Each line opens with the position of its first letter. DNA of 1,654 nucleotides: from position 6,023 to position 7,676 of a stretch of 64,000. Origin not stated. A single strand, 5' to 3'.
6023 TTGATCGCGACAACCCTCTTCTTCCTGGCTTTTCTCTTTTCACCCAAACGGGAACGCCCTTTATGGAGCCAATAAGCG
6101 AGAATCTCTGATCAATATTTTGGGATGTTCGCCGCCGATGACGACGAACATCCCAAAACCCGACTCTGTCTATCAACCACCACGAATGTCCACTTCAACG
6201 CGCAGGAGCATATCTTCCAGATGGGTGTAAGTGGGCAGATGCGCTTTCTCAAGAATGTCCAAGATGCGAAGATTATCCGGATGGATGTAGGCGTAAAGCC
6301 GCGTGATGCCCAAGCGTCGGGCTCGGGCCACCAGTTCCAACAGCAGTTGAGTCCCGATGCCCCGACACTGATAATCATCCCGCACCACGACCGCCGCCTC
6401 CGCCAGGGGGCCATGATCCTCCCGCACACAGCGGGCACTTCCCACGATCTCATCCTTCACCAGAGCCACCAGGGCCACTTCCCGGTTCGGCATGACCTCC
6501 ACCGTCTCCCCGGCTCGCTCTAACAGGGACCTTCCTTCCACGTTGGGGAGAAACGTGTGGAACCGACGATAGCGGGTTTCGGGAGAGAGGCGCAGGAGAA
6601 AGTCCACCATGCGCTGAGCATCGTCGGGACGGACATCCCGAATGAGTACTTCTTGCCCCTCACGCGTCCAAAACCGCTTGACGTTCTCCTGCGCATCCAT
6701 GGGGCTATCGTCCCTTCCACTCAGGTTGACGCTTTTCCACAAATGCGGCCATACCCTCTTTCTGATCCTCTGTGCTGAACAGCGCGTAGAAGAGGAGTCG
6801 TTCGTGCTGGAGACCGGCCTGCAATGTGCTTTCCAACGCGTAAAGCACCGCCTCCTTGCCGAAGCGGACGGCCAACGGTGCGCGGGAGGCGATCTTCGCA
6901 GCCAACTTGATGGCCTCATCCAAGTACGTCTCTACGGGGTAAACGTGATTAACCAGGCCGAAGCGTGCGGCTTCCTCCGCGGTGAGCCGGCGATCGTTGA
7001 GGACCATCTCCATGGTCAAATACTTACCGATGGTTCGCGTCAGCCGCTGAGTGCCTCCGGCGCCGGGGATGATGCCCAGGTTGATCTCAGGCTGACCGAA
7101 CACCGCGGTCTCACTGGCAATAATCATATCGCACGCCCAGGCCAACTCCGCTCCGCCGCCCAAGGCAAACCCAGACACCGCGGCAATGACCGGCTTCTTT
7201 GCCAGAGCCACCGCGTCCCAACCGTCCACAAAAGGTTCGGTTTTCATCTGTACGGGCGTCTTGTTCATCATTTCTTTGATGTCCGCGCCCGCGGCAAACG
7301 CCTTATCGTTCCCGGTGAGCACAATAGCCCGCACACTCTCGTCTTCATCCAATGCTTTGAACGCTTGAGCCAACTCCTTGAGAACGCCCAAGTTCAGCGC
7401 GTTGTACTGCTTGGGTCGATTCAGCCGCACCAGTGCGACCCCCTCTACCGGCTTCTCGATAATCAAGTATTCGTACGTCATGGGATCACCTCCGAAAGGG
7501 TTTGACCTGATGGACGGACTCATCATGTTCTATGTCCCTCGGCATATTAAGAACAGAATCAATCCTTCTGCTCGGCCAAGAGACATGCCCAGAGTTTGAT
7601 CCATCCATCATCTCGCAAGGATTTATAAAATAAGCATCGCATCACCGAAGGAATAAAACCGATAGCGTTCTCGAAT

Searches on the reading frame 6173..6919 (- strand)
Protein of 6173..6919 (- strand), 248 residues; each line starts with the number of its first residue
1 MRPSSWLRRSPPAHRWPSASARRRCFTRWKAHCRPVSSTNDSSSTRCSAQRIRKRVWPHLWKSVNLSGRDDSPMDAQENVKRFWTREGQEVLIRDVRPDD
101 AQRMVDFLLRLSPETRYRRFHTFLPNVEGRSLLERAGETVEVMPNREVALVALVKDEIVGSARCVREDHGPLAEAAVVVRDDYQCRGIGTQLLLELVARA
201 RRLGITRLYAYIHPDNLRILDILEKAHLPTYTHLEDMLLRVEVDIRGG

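Call 17: search_protein_families(library=pfam, proteins=[window:6173-6919:-])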
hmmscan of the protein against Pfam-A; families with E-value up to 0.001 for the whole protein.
window:6173-6919:- (248 aa): 4 families
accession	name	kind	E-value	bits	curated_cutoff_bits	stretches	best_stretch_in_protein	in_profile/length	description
PF00583.31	Acetyltransf_1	-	1.8e-13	51.2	20.7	1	145-221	31-109/116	Acetyltransferase (GNAT) family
PF13302.13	Acetyltransf_3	-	1.1e-10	42.8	25.4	1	91-227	2-136/138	Acetyltransferase (GNAT) domain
PF13508.13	Acetyltransf_7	-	2.6e-08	34.6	27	1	147-208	3-65/84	Acetyltransferase (GNAT) domain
PF13673.13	Acetyltransf_10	-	0.00021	21.7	23.6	1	146-203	30-83/128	Acetyltransferase (GNAT) domain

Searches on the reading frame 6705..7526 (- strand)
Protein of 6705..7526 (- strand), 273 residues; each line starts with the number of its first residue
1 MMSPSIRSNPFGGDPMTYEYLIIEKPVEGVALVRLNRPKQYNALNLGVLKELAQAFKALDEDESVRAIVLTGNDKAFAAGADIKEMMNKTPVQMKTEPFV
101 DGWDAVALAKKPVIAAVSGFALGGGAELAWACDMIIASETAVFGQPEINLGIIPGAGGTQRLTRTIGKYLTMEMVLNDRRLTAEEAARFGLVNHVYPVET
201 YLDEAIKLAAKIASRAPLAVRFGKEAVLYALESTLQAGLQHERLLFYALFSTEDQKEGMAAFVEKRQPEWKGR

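Call 17: search_protein_families(library=pfam, proteins=[window:6705-7526:-])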
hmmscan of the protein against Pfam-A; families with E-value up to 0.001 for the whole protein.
window:6705-7526:- (273 aa): 2 families
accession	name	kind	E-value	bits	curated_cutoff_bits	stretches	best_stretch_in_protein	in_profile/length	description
PF00378.25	ECH_1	-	3.3e-84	282.6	27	1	28-272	4-250/251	Enoyl-CoA hydratase/isomerase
PF16113.10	ECH_2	-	1.8e-37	130.1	27.2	1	31-200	2-176/335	Enoyl-CoA hydratase/isomerase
